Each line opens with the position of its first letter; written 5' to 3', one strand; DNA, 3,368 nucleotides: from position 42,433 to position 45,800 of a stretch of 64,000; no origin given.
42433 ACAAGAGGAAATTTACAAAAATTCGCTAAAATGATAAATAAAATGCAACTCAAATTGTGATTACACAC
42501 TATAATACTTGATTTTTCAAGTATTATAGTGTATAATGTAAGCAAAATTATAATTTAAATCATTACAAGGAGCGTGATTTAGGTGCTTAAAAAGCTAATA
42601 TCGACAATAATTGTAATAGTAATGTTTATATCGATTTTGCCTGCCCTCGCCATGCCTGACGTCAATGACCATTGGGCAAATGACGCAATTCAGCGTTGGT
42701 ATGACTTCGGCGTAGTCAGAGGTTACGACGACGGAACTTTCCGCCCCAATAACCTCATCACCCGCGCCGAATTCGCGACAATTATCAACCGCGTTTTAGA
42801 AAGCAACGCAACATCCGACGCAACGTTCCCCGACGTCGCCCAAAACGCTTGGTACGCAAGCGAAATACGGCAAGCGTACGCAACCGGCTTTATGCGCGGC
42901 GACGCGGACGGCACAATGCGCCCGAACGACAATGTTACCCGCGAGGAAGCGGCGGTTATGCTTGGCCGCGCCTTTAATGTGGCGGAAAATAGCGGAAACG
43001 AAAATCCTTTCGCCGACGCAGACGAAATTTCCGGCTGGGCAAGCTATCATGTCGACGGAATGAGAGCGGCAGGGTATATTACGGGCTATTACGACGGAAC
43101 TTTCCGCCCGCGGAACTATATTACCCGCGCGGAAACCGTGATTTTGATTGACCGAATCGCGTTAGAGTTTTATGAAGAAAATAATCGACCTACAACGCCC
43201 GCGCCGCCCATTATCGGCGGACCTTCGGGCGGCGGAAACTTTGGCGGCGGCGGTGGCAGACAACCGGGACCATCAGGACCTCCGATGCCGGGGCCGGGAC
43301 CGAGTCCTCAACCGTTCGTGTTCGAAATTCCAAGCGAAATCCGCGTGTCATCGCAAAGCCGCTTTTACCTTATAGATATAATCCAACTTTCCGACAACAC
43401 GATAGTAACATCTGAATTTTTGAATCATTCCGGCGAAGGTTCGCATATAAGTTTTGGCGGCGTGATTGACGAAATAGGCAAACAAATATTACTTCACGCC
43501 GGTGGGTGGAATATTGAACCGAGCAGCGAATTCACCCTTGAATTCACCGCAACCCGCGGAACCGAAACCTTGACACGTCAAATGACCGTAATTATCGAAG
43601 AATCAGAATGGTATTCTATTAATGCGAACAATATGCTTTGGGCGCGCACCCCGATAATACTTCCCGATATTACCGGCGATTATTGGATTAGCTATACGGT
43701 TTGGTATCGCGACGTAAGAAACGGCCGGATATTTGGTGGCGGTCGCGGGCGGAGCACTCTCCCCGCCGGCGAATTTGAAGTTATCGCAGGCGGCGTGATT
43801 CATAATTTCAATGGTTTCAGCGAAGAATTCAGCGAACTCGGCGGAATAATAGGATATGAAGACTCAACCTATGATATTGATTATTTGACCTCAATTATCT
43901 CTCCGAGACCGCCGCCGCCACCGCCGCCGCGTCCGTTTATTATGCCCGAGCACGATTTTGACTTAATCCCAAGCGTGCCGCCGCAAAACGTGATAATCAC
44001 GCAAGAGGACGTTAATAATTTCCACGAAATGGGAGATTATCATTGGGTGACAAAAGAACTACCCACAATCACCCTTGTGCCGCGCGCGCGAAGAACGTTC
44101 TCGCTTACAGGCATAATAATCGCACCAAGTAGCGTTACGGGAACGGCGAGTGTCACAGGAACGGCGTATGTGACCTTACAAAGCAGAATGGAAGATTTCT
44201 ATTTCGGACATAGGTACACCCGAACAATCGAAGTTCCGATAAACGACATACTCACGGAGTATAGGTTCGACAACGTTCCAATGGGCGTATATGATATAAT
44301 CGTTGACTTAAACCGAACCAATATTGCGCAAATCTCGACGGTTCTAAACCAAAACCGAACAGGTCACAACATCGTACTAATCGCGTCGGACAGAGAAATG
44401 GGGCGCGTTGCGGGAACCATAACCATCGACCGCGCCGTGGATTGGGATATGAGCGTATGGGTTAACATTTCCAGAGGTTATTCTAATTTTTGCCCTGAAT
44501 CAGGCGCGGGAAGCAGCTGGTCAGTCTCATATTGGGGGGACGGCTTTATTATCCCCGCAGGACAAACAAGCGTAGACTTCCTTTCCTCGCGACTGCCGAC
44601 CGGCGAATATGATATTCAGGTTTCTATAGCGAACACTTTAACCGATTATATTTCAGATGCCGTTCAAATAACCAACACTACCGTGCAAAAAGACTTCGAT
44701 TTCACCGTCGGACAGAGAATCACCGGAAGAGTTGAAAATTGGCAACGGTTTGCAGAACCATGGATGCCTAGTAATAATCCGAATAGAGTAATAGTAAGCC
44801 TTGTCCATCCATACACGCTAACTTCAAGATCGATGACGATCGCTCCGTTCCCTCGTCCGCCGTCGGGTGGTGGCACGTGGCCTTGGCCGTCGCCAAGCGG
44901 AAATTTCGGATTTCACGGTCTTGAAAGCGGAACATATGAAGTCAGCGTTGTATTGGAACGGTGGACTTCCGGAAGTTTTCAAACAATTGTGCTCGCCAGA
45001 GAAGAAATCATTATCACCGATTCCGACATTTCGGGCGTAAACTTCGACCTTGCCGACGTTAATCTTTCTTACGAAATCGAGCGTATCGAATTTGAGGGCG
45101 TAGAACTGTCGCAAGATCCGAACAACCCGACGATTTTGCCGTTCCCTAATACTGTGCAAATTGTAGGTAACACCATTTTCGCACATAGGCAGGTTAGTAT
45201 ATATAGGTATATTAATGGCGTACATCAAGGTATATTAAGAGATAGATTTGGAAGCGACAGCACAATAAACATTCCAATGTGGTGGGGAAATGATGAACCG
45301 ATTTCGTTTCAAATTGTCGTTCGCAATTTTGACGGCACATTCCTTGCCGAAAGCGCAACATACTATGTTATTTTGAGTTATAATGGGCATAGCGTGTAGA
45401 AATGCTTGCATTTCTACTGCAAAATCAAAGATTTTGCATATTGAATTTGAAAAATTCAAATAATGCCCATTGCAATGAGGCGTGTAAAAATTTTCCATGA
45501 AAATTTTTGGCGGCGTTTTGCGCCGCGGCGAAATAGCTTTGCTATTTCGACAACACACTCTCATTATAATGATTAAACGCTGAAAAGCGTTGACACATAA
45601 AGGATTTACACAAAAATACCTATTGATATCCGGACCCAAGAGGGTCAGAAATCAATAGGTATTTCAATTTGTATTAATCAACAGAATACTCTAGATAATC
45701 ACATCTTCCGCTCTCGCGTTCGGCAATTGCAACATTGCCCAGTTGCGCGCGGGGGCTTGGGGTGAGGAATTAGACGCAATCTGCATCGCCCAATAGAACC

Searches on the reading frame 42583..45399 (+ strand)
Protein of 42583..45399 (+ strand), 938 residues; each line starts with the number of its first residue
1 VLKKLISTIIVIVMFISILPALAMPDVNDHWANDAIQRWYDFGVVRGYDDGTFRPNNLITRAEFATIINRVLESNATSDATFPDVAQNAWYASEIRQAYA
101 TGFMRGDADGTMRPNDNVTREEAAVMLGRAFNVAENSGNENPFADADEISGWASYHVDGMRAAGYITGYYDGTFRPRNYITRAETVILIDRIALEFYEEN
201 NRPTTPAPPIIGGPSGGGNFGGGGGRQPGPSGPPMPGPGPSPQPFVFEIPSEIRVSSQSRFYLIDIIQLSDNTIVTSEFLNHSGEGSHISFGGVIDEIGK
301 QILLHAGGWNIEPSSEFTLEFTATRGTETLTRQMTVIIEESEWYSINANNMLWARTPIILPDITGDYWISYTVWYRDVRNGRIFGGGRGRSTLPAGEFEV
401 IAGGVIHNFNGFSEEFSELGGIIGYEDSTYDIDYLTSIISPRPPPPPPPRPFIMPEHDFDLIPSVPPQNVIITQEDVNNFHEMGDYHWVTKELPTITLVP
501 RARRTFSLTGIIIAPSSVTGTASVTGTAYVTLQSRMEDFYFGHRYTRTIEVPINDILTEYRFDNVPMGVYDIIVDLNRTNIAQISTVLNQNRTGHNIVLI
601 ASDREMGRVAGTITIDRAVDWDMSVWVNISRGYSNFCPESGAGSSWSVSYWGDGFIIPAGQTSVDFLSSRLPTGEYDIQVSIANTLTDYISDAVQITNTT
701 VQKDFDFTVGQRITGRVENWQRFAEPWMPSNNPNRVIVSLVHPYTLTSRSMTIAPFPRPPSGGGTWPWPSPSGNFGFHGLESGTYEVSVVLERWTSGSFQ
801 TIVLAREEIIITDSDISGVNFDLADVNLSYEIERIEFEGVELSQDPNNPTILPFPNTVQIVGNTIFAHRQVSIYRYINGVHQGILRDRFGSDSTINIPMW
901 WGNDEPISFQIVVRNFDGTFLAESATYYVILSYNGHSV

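Call 17: search_protein_families(library=pfam, proteins=[window:42583-45399:+])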
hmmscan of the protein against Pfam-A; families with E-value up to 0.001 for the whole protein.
window:42583-45399:+ (938 aa): 1 family
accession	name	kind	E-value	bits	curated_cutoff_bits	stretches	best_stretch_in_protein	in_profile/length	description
PF00395.25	SLH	-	6e-38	129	20.8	3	25-65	3-44/44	S-layer homology domain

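Call 88: list_cluster_members(proteins=[window:42583-45399:+, window:19535-20275:+, P0001])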
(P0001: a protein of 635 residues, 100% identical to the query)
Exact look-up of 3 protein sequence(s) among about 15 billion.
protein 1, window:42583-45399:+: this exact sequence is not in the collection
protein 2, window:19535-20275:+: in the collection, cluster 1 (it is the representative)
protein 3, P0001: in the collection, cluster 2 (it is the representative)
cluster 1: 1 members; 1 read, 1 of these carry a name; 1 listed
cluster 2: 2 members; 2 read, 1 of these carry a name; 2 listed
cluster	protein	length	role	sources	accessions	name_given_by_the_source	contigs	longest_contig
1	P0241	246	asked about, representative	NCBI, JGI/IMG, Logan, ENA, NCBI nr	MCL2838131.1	MAG: class B sortase [Oscillospiraceae bacterium] | class B sortase [Oscillospiraceae bacterium]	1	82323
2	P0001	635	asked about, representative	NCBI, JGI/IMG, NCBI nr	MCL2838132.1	MAG: ATP-binding cassette domain-containing protein [Oscillospiraceae bacterium] | ATP-binding cassette domain-containing protein [Oscillospiraceae bacterium]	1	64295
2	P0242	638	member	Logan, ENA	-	-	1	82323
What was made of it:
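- Tried and rejected: The SLH protein that ends inside copy 3 is not in the protein collection (call 88).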

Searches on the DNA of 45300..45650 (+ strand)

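Call 32: search_dna_similar(query=window:45378-45569:+, collection=plasmids, mode=distant, max_evalue=0.001)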
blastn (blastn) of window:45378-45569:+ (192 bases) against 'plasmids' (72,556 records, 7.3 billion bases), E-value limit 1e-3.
No match.

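Call 33: search_dna_similar(query=window:45378-45569:+, collection=phages, mode=distant, max_evalue=0.001)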
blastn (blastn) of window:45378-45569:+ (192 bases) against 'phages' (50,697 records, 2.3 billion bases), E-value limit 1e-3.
No match.

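Call 34: search_rna_families(source=window, start=45300, end=45650, threshold=evalue, max_evalue=10)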
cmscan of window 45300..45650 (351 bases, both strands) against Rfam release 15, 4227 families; matches with E-value up to 10: 7.
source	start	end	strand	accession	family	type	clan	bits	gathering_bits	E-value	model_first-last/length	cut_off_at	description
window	45384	45508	+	RF02815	Lig_thermometer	Cis-reg; thermoregulator;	-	15.7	51.5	8.4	1-205/205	no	Lig 5' UTR thermometer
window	45329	45428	+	RF02269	HPnc0580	Gene; sRNA;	-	14.8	37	9.1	1-105/105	no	Heliobacter pylori small RNA HPnc0580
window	45402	45458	-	RF02751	ES036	Gene; sRNA;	-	13.9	37.6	6.7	1-43/43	no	ES036 (CssrF) sRNA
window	45446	45553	-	RF02834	VqmR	Gene; sRNA;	-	12.4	76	7.1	1-154/154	no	Vibrio RNA VqmR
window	45396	45528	-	RF01828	SprD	Gene; sRNA;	-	12.3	100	4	1-142/142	no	Small pathogenicity island RNA D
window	45404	45485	+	RF00455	mir-15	Gene; miRNA;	CL00085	12.1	57.3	6.9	1-88/88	no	mir-15 microRNA precursor family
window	45528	45556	-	RF01335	CRISPR-DR22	Gene; CRISPR;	-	11.9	50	9.1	1-36/36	no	CRISPR RNA direct repeat element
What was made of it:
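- On Described structured RNA family (Rfam): Only chance-level hits (E 4-9) appeared on the element itself (call 34).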

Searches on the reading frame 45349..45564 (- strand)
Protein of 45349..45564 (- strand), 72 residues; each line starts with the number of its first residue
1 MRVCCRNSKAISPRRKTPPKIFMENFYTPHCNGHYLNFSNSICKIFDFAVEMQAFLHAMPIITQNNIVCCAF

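Call 31: find_homologous_proteins(query=window:45349-45564:-, max_evalue=0.01)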
Query seq(72 aa): no candidate shares three 5-residue words with the query. No homologue found.
